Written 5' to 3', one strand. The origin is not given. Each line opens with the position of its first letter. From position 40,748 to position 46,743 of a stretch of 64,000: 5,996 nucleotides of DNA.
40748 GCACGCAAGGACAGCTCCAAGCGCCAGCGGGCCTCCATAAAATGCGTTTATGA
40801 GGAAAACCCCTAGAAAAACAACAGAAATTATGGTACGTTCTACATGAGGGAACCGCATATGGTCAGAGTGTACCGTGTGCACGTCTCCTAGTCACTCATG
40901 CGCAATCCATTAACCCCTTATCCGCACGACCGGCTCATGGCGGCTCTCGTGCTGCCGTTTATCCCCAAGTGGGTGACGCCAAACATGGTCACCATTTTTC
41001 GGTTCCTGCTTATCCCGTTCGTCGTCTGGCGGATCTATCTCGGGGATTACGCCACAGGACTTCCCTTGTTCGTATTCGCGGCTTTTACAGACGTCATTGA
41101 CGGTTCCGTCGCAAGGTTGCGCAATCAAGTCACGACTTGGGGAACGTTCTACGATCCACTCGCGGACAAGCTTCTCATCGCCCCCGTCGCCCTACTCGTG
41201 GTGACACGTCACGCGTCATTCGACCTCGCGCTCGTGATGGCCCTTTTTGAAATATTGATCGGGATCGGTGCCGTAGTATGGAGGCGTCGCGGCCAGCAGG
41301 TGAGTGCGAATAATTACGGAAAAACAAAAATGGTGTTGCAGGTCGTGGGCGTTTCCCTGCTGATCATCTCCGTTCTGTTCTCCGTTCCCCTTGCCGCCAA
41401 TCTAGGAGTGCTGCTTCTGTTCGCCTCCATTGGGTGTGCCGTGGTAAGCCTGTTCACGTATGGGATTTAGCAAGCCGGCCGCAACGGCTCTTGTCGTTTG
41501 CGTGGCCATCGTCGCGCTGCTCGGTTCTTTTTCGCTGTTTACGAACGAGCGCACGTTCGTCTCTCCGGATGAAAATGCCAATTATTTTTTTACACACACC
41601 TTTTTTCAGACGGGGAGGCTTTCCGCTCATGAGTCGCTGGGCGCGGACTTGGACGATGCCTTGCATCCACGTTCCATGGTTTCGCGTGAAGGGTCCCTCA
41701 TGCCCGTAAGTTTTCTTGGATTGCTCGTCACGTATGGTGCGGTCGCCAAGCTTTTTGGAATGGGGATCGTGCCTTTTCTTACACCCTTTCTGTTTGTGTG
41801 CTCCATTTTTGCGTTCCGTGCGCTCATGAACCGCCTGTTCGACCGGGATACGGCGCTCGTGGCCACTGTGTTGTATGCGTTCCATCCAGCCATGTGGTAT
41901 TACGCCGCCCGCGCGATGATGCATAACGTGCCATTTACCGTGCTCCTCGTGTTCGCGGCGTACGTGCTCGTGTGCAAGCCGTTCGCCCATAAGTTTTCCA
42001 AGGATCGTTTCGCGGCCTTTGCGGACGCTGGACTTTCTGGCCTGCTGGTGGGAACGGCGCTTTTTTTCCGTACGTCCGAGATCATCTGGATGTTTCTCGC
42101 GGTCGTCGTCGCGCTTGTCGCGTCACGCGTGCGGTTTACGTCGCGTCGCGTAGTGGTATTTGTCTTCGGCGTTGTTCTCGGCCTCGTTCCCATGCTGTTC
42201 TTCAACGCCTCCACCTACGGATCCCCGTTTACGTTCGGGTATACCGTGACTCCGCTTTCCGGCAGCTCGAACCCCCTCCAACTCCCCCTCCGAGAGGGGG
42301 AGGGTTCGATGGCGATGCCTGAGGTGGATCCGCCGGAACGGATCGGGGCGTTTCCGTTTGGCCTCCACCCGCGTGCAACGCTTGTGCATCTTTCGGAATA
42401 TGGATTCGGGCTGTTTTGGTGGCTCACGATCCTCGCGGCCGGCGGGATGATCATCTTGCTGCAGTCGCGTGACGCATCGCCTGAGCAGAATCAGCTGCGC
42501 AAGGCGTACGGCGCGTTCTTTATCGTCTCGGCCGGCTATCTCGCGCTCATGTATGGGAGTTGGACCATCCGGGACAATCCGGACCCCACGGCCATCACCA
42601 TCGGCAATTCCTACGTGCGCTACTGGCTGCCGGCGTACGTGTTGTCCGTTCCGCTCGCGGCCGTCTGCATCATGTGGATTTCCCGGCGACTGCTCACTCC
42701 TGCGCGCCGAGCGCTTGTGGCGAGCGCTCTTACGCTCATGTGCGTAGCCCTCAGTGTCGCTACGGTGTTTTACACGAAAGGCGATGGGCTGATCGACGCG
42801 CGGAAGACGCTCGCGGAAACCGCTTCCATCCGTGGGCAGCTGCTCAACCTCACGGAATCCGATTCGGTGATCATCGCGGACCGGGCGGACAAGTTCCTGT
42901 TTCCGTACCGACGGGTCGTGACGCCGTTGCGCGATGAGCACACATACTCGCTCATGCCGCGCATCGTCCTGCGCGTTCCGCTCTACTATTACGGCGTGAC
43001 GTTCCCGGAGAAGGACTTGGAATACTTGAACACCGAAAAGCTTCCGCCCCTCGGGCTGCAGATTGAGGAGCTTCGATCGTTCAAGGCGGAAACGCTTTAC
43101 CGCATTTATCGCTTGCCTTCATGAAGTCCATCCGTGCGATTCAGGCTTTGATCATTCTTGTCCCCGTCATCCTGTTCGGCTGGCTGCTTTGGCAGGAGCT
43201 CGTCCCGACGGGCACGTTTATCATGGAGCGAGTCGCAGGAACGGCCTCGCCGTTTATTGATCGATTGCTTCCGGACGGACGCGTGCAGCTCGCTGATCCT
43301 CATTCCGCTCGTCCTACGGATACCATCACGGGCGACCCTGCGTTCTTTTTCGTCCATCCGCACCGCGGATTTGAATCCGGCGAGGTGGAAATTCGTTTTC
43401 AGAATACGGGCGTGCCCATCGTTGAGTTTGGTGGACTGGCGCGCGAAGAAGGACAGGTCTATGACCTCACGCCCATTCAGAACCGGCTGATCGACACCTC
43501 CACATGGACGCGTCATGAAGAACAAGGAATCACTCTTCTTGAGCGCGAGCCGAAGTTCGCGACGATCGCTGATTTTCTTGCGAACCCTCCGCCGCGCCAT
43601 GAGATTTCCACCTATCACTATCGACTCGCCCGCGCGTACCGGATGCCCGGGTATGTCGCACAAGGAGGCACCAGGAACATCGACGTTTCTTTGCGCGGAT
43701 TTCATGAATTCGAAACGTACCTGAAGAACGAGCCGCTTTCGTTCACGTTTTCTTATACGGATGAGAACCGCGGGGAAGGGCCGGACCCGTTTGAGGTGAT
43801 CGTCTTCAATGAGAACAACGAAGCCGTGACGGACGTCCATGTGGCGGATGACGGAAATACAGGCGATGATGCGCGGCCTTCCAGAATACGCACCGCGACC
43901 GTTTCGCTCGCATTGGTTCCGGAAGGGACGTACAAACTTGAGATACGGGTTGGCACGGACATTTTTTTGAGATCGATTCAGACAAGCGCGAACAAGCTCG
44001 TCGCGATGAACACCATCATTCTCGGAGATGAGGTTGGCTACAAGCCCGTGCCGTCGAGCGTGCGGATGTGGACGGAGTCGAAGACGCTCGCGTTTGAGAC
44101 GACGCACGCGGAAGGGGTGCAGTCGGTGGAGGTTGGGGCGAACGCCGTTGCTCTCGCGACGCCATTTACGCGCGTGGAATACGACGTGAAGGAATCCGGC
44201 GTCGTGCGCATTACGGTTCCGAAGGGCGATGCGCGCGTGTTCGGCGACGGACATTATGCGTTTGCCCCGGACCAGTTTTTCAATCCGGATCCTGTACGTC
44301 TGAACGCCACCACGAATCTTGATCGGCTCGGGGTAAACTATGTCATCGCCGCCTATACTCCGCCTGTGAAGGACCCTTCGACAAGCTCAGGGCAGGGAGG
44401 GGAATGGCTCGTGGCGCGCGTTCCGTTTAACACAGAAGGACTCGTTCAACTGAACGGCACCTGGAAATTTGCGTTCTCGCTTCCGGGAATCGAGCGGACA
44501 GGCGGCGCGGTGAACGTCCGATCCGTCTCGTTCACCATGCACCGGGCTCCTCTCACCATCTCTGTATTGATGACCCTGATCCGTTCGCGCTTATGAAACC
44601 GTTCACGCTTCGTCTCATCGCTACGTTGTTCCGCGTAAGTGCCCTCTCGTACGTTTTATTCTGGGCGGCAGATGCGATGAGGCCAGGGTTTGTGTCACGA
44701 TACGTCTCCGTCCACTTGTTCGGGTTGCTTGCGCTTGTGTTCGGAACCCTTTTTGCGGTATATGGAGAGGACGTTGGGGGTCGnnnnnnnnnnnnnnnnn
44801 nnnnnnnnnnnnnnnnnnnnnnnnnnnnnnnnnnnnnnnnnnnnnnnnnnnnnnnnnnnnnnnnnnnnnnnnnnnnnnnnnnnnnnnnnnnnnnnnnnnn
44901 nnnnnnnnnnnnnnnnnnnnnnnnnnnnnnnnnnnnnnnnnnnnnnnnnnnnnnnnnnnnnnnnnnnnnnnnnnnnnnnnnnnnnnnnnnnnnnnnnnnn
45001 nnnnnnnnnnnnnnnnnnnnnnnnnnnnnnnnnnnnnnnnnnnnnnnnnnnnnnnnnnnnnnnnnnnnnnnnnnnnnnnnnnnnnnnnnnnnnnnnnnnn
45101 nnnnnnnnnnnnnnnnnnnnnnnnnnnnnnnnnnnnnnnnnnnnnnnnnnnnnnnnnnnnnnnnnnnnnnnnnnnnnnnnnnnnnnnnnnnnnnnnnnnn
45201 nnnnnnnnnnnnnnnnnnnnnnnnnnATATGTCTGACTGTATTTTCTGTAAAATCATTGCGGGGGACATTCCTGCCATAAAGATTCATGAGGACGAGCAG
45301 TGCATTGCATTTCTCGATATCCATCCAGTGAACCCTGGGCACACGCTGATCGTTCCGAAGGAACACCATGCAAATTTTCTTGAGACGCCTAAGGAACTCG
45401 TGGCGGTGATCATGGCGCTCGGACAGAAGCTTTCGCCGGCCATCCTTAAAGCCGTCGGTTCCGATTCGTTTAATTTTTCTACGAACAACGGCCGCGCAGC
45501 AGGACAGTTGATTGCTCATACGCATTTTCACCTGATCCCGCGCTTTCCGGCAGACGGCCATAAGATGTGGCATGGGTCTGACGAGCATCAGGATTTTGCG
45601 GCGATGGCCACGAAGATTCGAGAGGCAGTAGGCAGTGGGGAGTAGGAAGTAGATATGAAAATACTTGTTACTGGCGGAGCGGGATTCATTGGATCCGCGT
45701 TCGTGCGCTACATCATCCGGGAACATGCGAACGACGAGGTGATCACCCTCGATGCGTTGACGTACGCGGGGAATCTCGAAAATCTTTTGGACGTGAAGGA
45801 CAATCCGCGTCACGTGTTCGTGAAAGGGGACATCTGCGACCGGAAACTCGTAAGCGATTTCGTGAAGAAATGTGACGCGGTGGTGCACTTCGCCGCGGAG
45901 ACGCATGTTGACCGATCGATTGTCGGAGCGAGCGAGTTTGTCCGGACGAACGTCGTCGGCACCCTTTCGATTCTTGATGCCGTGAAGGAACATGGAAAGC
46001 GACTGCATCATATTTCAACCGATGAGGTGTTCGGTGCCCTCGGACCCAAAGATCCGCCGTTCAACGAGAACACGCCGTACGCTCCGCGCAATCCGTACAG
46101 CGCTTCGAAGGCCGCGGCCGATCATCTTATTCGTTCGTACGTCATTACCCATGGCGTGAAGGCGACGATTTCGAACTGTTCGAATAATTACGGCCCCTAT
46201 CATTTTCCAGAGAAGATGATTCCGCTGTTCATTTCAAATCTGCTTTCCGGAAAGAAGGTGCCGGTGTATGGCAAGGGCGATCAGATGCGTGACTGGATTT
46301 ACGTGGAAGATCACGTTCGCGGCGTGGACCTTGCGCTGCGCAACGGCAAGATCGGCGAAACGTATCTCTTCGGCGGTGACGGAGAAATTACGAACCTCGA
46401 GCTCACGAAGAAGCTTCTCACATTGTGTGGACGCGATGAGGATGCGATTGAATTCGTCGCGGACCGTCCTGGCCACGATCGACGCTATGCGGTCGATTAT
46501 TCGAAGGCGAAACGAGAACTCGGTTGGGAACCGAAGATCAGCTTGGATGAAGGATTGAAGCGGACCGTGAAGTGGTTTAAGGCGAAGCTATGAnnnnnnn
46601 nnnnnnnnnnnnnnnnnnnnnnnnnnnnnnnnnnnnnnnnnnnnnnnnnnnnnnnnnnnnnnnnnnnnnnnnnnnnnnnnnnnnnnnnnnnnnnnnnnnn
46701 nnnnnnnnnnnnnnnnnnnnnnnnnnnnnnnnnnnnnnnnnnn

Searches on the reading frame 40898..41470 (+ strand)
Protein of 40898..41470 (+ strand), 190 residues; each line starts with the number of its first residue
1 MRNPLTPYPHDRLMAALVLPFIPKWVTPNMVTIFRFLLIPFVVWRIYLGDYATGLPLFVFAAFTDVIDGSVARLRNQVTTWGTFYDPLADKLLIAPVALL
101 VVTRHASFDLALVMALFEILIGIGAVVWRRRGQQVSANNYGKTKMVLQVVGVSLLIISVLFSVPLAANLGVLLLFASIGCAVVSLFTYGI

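Call 72: search_protein_families(library=pfam, proteins=[window:40898-41470:+], max_evalue=0.0001)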
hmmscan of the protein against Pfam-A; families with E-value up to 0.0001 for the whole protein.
window:40898-41470:+ (190 aa): 1 family
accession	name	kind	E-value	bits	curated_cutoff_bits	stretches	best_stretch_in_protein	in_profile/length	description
PF01066.26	CDP-OH_P_transf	-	2.3e-30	106.4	22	1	25-169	1-138/152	CDP-alcohol phosphatidyltransferase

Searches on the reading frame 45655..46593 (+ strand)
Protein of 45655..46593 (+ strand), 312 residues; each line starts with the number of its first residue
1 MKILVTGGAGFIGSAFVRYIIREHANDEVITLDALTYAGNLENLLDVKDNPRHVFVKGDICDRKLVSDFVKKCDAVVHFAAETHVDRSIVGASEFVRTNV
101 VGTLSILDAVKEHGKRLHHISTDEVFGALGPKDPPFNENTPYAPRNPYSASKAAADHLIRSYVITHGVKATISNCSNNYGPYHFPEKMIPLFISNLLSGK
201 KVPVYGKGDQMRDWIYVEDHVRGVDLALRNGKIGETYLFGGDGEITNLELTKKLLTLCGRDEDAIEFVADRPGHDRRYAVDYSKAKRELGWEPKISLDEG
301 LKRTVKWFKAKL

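Call 72: search_protein_families(library=pfam, proteins=[window:45655-46593:+], max_evalue=0.0001)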
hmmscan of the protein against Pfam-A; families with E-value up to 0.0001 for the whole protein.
window:45655-46593:+ (312 aa): 8 families
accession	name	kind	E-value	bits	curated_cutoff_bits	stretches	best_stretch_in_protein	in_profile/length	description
PF16363.11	GDP_Man_Dehyd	-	3.7e-83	280.2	27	1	4-304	1-332/332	GDP-mannose 4,6 dehydratase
PF01370.27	Epimerase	-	6.3e-68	229.2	20.9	1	3-238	1-238/240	NAD dependent epimerase/dehydratase family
PF01073.25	3Beta_HSD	-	5.1e-20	72.1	22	1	4-222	1-223/280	3-beta hydroxysteroid dehydrogenase/isomerase family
PF02719.21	Polysacc_synt_2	-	5e-19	69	20.2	1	3-124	1-130/293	Polysaccharide biosynthesis protein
PF04321.23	RmlD_sub_bind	-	3e-18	66.3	27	1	1-266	1-239/287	RmlD substrate binding domain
PF07993.18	NAD_binding_4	-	6.6e-15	55.4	20.1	1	5-177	1-206/258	Male sterility protein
PF13460.12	NAD_binding_10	-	9.6e-08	32.5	27.2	1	7-161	1-133/184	NAD(P)H-binding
PF00106.31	adh_short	-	3.2e-05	23.9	26.6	0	3-75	3-73/195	short chain dehydrogenase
